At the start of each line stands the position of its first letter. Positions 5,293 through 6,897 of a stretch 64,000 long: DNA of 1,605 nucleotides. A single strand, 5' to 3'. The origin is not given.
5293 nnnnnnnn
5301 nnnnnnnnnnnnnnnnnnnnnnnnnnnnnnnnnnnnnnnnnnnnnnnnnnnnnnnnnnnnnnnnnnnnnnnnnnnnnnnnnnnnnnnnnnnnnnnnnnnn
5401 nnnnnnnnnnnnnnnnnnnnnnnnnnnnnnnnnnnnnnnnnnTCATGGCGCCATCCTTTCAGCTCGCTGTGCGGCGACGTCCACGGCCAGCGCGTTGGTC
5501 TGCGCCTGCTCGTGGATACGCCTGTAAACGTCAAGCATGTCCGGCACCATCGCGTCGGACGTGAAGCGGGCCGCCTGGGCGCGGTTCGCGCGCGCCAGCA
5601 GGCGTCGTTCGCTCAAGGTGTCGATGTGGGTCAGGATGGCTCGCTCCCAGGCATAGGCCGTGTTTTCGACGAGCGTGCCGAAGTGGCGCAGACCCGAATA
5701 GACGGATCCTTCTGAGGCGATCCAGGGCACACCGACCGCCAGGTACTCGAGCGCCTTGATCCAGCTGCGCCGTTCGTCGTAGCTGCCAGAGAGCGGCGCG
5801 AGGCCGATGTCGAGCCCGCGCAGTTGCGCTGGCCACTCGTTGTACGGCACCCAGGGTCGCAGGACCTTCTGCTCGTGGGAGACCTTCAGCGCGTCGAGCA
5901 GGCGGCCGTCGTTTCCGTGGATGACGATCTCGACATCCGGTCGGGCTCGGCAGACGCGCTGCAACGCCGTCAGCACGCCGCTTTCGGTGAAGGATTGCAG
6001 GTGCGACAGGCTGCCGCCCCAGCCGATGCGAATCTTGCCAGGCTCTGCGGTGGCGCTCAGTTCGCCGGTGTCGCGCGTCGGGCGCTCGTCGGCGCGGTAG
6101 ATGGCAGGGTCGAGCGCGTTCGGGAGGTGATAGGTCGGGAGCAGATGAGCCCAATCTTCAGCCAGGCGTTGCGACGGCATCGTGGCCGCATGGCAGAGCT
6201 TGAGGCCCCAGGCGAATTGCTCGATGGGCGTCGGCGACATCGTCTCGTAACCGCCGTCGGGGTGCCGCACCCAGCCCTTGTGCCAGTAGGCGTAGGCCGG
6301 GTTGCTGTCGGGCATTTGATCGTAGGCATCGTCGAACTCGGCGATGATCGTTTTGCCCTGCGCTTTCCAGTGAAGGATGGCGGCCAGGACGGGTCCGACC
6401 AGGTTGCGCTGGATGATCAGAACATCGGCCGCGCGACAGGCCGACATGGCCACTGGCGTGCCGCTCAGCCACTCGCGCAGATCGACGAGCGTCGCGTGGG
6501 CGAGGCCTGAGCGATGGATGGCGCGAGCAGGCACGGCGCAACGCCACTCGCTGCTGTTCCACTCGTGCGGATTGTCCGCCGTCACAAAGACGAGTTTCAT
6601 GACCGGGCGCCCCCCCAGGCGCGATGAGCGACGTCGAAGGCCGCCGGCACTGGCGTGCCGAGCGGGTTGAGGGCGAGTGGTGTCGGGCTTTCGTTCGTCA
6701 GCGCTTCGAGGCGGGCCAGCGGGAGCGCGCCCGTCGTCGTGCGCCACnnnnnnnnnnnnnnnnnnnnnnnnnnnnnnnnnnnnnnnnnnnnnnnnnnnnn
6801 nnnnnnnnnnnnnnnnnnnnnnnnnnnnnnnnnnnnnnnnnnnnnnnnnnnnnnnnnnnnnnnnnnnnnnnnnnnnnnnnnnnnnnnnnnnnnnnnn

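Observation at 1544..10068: Six-gene translationally coupled operon: paralogous TPR-glycosyltransferases flanking a Cys-less FGE/SUMF1-family protein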

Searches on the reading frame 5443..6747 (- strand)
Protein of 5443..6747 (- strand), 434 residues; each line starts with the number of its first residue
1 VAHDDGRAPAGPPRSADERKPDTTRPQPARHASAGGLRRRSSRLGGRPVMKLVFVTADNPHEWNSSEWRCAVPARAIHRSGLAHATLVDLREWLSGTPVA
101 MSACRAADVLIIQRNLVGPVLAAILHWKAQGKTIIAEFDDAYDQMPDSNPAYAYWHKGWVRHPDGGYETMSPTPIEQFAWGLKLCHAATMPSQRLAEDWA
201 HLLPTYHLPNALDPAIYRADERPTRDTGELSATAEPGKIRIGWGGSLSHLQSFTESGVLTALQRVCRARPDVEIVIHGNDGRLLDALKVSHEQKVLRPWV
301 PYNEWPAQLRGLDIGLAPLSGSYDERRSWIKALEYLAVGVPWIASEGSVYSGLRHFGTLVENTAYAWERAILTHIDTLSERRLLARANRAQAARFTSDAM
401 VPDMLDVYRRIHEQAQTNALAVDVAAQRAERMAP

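Call 4: search_protein_families(library=pfam, proteins=[window:5443-6747:-], max_evalue=0.01)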
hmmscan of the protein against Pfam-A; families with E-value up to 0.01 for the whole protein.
window:5443-6747:- (434 aa): 2 families
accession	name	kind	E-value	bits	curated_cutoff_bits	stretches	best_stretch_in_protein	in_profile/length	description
PF13692.12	Glyco_trans_1_4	-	5.6e-05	23.9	27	1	259-373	21-138/142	Glycosyl transferases group 1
PF13524.12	Glyco_trans_1_2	-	0.004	17.5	25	1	262-391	6-128/144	Glycosyl transferase-like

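Call 5: search_protein_families(library=ncbifam, proteins=[window:5443-6747:-], max_evalue=0.01)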
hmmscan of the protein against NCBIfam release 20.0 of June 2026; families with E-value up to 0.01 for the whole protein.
window:5443-6747:- (434 aa): 0 families

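Call 15: find_homologous_proteins(query=window:5443-6600:-, max_evalue=0.00001)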
Query window:5443-6600:- (385 aa): 217 proteins with E <= 0.00001 among 8000 candidates; the best 120 are listed.
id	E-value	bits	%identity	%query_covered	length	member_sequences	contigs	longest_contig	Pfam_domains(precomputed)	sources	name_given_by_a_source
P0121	3.1e-248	841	94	100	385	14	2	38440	-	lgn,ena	-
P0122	2.6e-225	766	84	100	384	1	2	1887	-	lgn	-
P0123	2.1e-212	724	80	100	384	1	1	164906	-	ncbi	-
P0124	8.2e-210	715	79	99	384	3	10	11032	-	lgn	-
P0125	1.6e-208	711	79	99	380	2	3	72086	-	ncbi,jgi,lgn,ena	-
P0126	1.9e-195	668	77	94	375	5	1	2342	-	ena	-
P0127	1.6e-147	510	60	97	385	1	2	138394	-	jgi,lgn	jgi:glycosyltransferase involved in cell wall biosynthesis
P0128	2.9e-146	506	59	97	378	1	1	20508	-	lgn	-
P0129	8.9e-146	504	61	94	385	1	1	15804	PF13692.13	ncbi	-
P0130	3.0e-120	420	54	94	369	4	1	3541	-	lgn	-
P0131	1.0e-119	418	52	96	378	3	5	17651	-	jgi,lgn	-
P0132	3.4e-119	417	53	95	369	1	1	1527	PF13692.13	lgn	-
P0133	8.2e-118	412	54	95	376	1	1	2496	-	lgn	-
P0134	1.9e-117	411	52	97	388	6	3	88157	PF13692.13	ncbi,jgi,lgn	jgi:hypothetical protein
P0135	5.3e-117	409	53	94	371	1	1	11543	PF13692.13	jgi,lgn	jgi:glycosyltransferase involved in cell wall biosynthesis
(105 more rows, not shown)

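Call 18: find_related_loci(query=A1, collection=genome_contigs, flank=10000)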
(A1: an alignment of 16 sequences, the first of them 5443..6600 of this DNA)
Query A1 (385 aa) in genome_contigs; peptide patterns used: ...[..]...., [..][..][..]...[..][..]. (x = any residue, [..] = any of these).
86 stretches matched a pattern; 64 encode a relative of the query (tblastn E <= 1e-3); 64 distinct loci.
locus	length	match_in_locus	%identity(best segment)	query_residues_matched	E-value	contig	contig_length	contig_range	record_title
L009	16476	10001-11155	91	1-385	0e+0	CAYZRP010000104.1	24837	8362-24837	MAG TPA_asm: uncultured Anaerolineales bacterium isolate SRP298887_co1_48 genome assembly, contig: NODE_1743_length_2483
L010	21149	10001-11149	80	1-384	0e+0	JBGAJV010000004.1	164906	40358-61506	MAG: Anaerolineales bacterium isolate MAG_AAO_H125.59 AAOH125-59_opera_contig_416, whole genome shotgun sequence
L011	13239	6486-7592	80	1-369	0e+0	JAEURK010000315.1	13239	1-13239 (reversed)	MAG: Anaerolineales bacterium isolate new MAG-275 k141_4066269, whole genome shotgun sequence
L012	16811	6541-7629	78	1-367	0e+0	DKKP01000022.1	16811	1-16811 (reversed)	MAG TPA_asm: Anaerolineales bacterium UBA6663 UBA6663_contig_6330, whole genome shotgun sequence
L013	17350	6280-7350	53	1-367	5e-124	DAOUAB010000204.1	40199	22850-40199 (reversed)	MAG TPA_asm: Anaerolineales bacterium isolate H61_599 k121_554331, whole genome shotgun sequence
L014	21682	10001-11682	52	1-374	5e-122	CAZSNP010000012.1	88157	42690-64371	MAG TPA_asm: uncultured Anaerolineales bacterium isolate binchicken_co107_470 genome assembly, contig: NODE_621_length_8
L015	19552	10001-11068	51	1-366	9e-119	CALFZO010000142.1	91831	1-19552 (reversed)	MAG TPA_asm: uncultured Anaerolineales bacterium isolate SRR1506987_bin.41_CONCOCT_v1.1_MAG genome assembly, contig: ERZ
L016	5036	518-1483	52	1-333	4e-119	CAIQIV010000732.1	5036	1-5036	MAG: uncultured Chloroflexi bacterium isolate LaPlata_bin-0303 genome assembly, contig: bin-0303:732/865, whole genome s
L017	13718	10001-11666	51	1-361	4e-117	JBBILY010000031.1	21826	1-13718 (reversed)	MAG: Chloroflexota bacterium isolate BR1F70218_bin_22 NODE_2665_length_21826_cov_4.981811, whole genome shotgun sequence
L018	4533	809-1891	49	1-367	2e-117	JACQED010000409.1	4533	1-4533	MAG: Chloroflexi bacterium isolate NC_groundwater_1012_Pr1_S-0.65um_63_12 Montesol18_Sp65_coassembly_scaffold_933248, wh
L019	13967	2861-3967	45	1-383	1e-114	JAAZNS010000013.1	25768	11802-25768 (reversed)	MAG: Chloroflexota bacterium isolate AS27yjCOA_192 5849_AS27, whole genome shotgun sequence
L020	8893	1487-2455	54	1-333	8e-114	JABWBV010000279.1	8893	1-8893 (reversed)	MAG: Anaerolineales bacterium isolate MAG_39 scaffold_9610, whole genome shotgun sequence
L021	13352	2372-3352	51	1-336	6e-111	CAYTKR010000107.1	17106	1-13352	MAG TPA_asm: uncultured Anaerolineales bacterium isolate SRP167671_co2_274 genome assembly, contig: NODE_4374_length_171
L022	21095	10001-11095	45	1-371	1e-110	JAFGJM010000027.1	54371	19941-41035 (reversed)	MAG: Anaerolineales bacterium isolate Zod_Metabat.279 k87_6094575, whole genome shotgun sequence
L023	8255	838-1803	47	1-333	6e-109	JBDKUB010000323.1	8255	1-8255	MAG: Anaerolineaceae bacterium isolate 7_bin.113_R1 c_000001113513, whole genome shotgun sequence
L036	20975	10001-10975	50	1-333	5e-102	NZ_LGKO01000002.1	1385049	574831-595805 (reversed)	Thermanaerothrix daxensis strain GNS-1 contig_1, whole genome shotgun sequence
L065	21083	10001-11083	31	1-371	2e-48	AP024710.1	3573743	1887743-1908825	Leptolinea sp. HRD-7 DNA, complete genome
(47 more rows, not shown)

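Call 31: search_solved_structures(query=A1, max_evalue=0.01)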
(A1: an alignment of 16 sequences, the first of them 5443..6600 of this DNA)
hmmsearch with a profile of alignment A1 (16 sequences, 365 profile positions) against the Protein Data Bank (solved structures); distinct sequences matched with E-value up to 0.01: 0.

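Call 39: search_protein_families(library=pfam, proteins=[L036:809-1915:-, L036:2802-3431:-, L036:3444-5684:-, L036:5715-6449:-, L036:6515-8212:+, L036:11916-14012:-, L036:14015-14824:-, L036:14842-17685:-, L036:18042-18941:+, L036:18938-19726:+], max_evalue=0.001)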
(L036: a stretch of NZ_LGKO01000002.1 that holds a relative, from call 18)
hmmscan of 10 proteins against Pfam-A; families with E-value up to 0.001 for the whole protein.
L036:809-1915:- (368 aa): 2 families
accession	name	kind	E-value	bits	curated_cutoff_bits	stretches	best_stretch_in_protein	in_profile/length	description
PF01339.22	CheB_methylest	-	2e-62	210.4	24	1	173-349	1-174/174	CheB methylesterase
PF00072.30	Response_reg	-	3.2e-24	85.7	30.2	1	13-124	1-109/111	Response regulator receiver domain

L036:2802-3431:- (209 aa): 1 family
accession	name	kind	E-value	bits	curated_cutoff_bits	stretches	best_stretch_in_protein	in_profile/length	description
PF04509.17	CheC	-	8.7e-06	26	22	1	113-148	2-37/38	CheC-like family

L036:3444-5684:- (746 aa): 5 families
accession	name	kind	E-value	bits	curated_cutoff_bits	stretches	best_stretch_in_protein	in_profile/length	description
PF01584.24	CheW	-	5.4e-27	94.5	23.5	1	610-736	3-135/138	CheW-like domain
PF02518.31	HATPase_c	-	1.6e-19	70.8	26.4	1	465-603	5-110/111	Histidine kinase-, DNA gyrase B-, and HSP90-like ATPase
PF01627.28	Hpt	-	3.5e-17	62.9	24.6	1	14-102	5-82/84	Hpt domain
PF02895.20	H-kinase_dim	-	1.6e-15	57.7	23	1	349-416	2-68/68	Signal transducing histidine kinase, homodimeric domain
PF07194.16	P2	-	7.5e-12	45.6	23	1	163-240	3-80/81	P2 response regulator binding domain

L036:5715-6449:- (244 aa): 1 family
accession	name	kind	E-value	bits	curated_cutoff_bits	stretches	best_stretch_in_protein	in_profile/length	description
PF01551.29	Peptidase_M23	-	6.8e-34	116.4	28.7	1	142-236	2-96/96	Peptidase family M23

L036:6515-8212:+ (565 aa): 24 families
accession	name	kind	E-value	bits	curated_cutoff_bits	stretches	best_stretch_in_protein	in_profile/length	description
PF13432.12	TPR_16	-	3.9e-26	91.6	32.7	4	148-210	3-65/65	Tetratricopeptide repeat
PF14559.12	TPR_19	-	1.5e-24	86.5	25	3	153-216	2-65/68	Tetratricopeptide repeat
PF07719.23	TPR_2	-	1.1e-21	75.5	27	2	108-141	1-34/34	Tetratricopeptide repeat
PF00515.34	TPR_1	-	6.2e-19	67.4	27.8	1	108-141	1-34/34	Tetratricopeptide repeat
PF13174.12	TPR_6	-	9.1e-17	60.9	26.3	1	179-209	3-33/33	Tetratricopeptide repeat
PF13428.12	TPR_14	-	1.6e-16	59.6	23.5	1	177-213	2-38/44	Tetratricopeptide repeat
PF13424.12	TPR_12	-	2.3e-15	57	30.1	2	50-99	13-70/77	Tetratricopeptide repeat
PF13414.12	TPR_11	-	3.4e-14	52.7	26.8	0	85-122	5-42/42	TPR repeat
PF13181.12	TPR_8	-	7.6e-14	51.1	25.7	0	108-138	1-31/34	Tetratricopeptide repeat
PF13371.12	TPR_9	-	5.5e-12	46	35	2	150-218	3-70/73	Tetratricopeptide repeat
PF13431.12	TPR_17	-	3.1e-10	39.9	24.4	1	98-129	3-34/34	Tetratricopeptide repeat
PF12895.13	ANAPC3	-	9.1e-10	39.1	27.2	0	47-99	30-81/82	Anaphase-promoting complex, cyclosome, subunit 3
PF12569.14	NatA_aux_su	-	4.9e-09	36.1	33.3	1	42-162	6-126/515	N-terminal acetyltransferase A, auxiliary subunit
PF23914.1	TPR_CcmH_CycH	-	9.4e-08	32.5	42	2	99-209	41-154/158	Cytochrome c-type biogenesis protein H TPR domain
PF13692.12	Glyco_trans_1_4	-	2.3e-07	31.6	27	1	399-532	5-142/142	Glycosyl transferases group 1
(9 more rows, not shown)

L036:11916-14012:- (698 aa): 8 families
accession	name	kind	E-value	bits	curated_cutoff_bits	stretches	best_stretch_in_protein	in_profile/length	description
PF02518.31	HATPase_c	-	2.2e-30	105.8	26.4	1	588-695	3-110/111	Histidine kinase-, DNA gyrase B-, and HSP90-like ATPase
PF00512.31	HisKA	-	6.5e-16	58.6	26.9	1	478-544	2-66/66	His Kinase A (phospho-acceptor) domain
PF13185.12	GAF_2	-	7e-13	49.4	28.6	1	182-321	3-136/136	GAF domain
PF08448.16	PAS_4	-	2.2e-12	47.6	23.1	1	354-464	1-110/110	PAS fold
PF13492.12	GAF_3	-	2.1e-10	41.6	27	1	190-322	9-129/129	GAF domain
PF01590.32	GAF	-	7.8e-08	33.4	22.4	1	182-314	1-127/133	GAF domain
PF13426.13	PAS_9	-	1.9e-05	25.3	27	1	358-461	1-103/103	PAS domain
PF00989.32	PAS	-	0.00081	19.8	22.6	0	350-458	3-112/113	PAS fold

L036:14015-14824:- (269 aa): 2 families
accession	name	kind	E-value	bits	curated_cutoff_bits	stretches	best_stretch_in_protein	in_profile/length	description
PF00072.30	Response_reg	-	3.2e-29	101.8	30.2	1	6-117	1-110/111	Response regulator receiver domain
PF00486.34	Trans_reg_C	-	5.3e-22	78.1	26.2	1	188-262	3-76/77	Transcriptional regulatory protein, C terminal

L036:14842-17685:- (947 aa): 12 families
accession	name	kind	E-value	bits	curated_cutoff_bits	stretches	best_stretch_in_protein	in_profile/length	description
PF00989.32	PAS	-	2e-30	105.5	22.6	3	154-253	5-109/113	PAS fold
PF08448.16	PAS_4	-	4.2e-30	104.6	23.1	3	596-706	2-110/110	PAS fold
PF08447.18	PAS_3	-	6.1e-26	90.9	25.6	2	299-389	2-88/89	PAS fold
PF13188.13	PAS_8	-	1e-21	76.4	21.8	3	149-202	1-49/65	PAS domain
PF00072.30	Response_reg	-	1.1e-21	77.5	30.2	1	19-119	2-101/111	Response regulator receiver domain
PF13426.13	PAS_9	-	4.5e-20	72.3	27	1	606-703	8-103/103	PAS domain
PF02518.31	HATPase_c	-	3.5e-12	47.2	26.4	1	845-942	12-108/111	Histidine kinase-, DNA gyrase B-, and HSP90-like ATPase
PF01590.32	GAF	-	6.7e-10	40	22.4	1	428-570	2-129/133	GAF domain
PF00512.31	HisKA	-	9.9e-09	35.6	26.9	1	729-789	4-63/66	His Kinase A (phospho-acceptor) domain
PF13492.12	GAF_3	-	3.9e-06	27.7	27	0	433-569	7-122/129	GAF domain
PF12860.13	PAS_7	-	0.0002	21.9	27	0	156-184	1-29/115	PAS fold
PF13185.12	GAF_2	-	0.00055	20.6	28.6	0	436-574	12-135/136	GAF domain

L036:18042-18941:+ (299 aa): 2 families
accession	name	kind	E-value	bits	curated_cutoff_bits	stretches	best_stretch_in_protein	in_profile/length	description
PF01618.21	MotA_ExbB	-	5.5e-33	113.9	22.9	1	126-244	2-125/127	MotA/TolQ/ExbB proton channel family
PF20560.3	MotA_N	-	7.1e-06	26.6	27.3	1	31-118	1-91/91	Motility protein A N-terminal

L036:18938-19726:+ (262 aa): 2 families
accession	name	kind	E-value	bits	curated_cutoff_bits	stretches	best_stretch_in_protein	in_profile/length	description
PF00691.25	OmpA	-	4.4e-22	78.7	27.2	1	133-230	1-97/98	OmpA family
PF13677.11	MotB_plug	-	2.4e-21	75.5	24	1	7-55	10-58/58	Membrane MotB of proton-channel complex MotA/MotB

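Call 42: predict_structure(alignment_id=A3)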
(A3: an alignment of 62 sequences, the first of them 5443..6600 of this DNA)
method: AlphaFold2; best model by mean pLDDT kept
length: 385 residues; sequences in the alignment: 62
mean_pLDDT: 92.0   pTM: 0.89
mean pLDDT of the five models: 92.0, 90.7, 90.7, 90.3, 89.7
residues with pLDDT >= 90: 305; 70-90: 57; 50-70: 19; < 50: 4
segments of 3 or more residues with pLDDT < 50: none
pLDDT, mean of each block of 10 residues (from residue 1): 94 79 96 97 97 98 96 98 97 92 95 94 98 98 95 97 88 52 69 80 93 98 93 90 92 88 95 89 94 94 95 98 98 95 94 98 96 90 84
secondary structure, 60 per line:
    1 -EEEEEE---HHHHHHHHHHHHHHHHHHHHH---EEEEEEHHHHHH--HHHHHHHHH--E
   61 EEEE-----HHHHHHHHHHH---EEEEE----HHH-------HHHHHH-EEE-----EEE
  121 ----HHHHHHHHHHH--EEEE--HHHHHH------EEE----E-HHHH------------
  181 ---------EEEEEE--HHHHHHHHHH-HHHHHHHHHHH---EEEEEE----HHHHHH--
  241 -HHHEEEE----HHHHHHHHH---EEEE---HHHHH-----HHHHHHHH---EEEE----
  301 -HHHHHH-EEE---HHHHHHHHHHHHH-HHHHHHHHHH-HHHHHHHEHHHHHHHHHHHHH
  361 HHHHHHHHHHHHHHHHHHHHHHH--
elements in order: E2-7 H11-31 E35-40 H41-46 H49-57 E60-64 H70-80 E84-88 H103-108 E110-112 E118-120 H125-135 E138-141 H144-149 E156-158 H165-168 E190-195 H198-207 H209-219 E223-228 H233-238 E245-248 H253-261 E265-268 H272-276 H282-289 E293-296 H302-307 E309-311 H315-327 H329-338 H340-346 H348-383

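Call 46: fold_search(model_id=the predicted structure, library=pdb)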
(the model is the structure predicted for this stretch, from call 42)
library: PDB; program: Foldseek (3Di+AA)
matches with E <= 10: 1722; with E <= 0.001: 404
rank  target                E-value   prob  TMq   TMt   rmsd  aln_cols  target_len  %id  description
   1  3c4q_B                2.1e-14  1.00  0.67  0.65   5.2       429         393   13  Structure of the retaining glycosyltransferase MshA : The first step in mycothiol biosynthesis. Organism : Corynebacte (released 2008-04-01)
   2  3c4q_A                4.9e-14  1.00  0.66  0.65   5.5       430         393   14  Structure of the retaining glycosyltransferase MshA : The first step in mycothiol biosynthesis. Organism : Corynebacte (released 2008-04-01)
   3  3c48_B                8.0e-14  1.00  0.45  0.44   9.4       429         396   15  Structure of the retaining glycosyltransferase MshA: The first step in mycothiol biosynthesis. Organism: Corynebacteri (released 2008-03-25)
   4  3c48_A                2.1e-13  1.00  0.46  0.45   9.4       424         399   15  Structure of the retaining glycosyltransferase MshA: The first step in mycothiol biosynthesis. Organism: Corynebacteri (released 2008-03-25)
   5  2gej                  3.2e-13  1.00  0.61  0.64   6.2       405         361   14  Crystal Structure of phosphatidylinositol mannosyltransferase (PimA) from Mycobacterium smegmatis in complex with GDP-Ma (released 2007-04-03)
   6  6tvp_B                7.7e-13  1.00  0.61  0.60   6.4       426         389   14  Structure of Mycobacterium smegmatis alpha-maltose-1-phosphate synthase GlgM (released 2020-04-22)
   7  7ec1_A                1.8e-12  1.00  0.50  0.40   6.8       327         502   14  Crystal structure of SdgB (ligand-free form) (released 2021-03-24)
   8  7vfk_A                5.0e-12  1.00  0.50  0.40   6.9       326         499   13  Crystal structure of SdgB (ligand-free form) (released 2021-11-24)
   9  4n9w                  5.3e-12  1.00  0.58  0.62   7.0       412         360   14  Crystal structure of phosphatidyl mannosyltransferase PimA (released 2014-11-12)
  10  1f6d_C                5.3e-12  1.00  0.49  0.51   7.8       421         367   12  THE STRUCTURE OF UDP-N-ACETYLGLUCOSAMINE 2-EPIMERASE FROM E. COLI. (released 2000-12-13)
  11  7ec1_B                6.3e-12  1.00  0.51  0.41   6.5       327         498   13  Crystal structure of SdgB (ligand-free form) (released 2021-03-24)
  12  7vfk_B                7.1e-12  1.00  0.51  0.41   6.3       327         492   13  Crystal structure of SdgB (ligand-free form) (released 2021-11-24)
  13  1f6d_B                9.0e-12  1.00  0.51  0.52   7.9       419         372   13  THE STRUCTURE OF UDP-N-ACETYLGLUCOSAMINE 2-EPIMERASE FROM E. COLI. (released 2000-12-13)
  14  7ec6_A                1.1e-11  1.00  0.50  0.41   6.4       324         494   14  Crystal structure of SdgB (complexed with peptides) (released 2022-03-16)
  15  8dqd                  1.1e-11  1.00  0.59  0.61   6.7       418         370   11  Structure of the Campylobacter concisus glycosyltransferase PglA (released 2024-01-17)
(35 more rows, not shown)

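Call 92: search_protein_representatives(alignment_id=A4)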
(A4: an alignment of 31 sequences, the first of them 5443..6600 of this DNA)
Query: 31 sequences, 366 profile positions. Proteins with E-value up to 0.001 (for the whole library): 20833; up to 1e-10: 8954; up to 1e-30: 691. The best 150 are listed.
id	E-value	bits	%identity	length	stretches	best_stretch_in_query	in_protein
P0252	6.8e-163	558.4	-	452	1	1-360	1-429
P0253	1.8e-147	507.6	-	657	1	1-358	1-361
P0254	9.6e-140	482.2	-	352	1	1-359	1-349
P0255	3.0e-136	470.7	-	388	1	1-361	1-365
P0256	1.2e-134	465.5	-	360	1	1-357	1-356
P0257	1.8e-134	464.8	-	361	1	1-351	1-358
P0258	3.5e-133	460.6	-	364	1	2-358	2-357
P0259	1.3e-129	448.8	-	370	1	1-361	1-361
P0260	4.0e-127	440.7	-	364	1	1-357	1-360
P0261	2.9e-121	421.4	-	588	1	1-358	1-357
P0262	5.3e-121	420.5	-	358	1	1-357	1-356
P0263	2.5e-120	418.3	-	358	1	3-356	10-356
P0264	3.6e-120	417.8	-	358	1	1-351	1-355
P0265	4.4e-119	414.2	-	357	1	1-353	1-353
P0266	2.0e-118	412.1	-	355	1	1-357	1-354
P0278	3.8e-109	381.5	-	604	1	1-360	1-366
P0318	3.1e-95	335.7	-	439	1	1-352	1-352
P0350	9.4e-89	314.4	-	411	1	1-359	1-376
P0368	6.4e-84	298.5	-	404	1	1-358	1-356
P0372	1.3e-83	297.5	-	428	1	1-358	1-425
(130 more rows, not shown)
